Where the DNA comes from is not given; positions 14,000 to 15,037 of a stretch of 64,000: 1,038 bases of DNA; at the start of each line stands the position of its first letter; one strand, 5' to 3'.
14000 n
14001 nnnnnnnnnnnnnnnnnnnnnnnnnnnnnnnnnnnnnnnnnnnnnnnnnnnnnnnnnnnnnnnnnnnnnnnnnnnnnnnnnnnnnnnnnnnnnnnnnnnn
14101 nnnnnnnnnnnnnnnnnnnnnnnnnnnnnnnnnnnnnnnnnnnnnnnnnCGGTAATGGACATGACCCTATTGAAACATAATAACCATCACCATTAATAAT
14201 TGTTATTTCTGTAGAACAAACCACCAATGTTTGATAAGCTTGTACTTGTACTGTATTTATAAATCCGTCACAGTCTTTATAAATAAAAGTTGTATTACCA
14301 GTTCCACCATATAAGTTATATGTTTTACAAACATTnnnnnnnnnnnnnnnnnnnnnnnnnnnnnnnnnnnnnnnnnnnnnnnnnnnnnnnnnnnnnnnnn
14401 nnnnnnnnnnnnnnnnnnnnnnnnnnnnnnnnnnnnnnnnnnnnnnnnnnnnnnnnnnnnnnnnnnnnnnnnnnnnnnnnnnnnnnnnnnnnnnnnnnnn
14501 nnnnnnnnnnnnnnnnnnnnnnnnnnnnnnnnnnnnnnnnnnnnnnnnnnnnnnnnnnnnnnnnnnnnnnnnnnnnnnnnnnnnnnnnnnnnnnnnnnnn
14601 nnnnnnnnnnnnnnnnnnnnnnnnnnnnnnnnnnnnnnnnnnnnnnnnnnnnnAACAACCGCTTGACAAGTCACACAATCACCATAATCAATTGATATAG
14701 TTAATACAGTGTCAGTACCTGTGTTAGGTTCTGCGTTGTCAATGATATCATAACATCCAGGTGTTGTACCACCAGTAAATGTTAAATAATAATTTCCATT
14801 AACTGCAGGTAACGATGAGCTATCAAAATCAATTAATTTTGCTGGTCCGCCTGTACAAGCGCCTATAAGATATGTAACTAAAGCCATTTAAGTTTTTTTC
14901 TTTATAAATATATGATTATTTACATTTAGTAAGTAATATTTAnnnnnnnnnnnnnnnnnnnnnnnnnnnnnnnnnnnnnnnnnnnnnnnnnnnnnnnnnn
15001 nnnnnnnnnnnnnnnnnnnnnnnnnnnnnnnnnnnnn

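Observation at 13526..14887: Mucin-like PT-repeat protein with two cysteine-containing domains in the structural gene block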

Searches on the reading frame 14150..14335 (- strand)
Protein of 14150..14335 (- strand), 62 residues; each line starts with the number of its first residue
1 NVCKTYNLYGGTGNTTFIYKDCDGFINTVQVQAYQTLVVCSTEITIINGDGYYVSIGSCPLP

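Call 11: search_dna_similar(query=window:14150-14335:-, collection=phages, mode=protein, max_evalue=1, max_rows=15)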
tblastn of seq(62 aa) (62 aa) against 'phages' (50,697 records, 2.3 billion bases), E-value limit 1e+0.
No match.

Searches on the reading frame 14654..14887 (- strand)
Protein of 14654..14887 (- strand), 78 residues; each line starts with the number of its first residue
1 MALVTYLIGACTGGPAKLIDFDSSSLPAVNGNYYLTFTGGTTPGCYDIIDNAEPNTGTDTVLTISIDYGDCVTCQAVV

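Call 10: search_dna_similar(query=window:14654-14887:-, collection=phages, mode=protein, max_evalue=1, max_rows=15)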
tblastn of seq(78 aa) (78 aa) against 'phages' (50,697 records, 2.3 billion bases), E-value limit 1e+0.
No match.

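Call 109: find_related_loci(query=window:14654-14887:-, collection=genome_contigs, flank=3000)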
Query seq(78 aa) (78 aa) in genome_contigs; peptide patterns used: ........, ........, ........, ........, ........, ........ (x = any residue, [..] = any of these).
600 stretches matched a pattern, but none encodes a relative of the query by tblastn (E <= 1e-3).
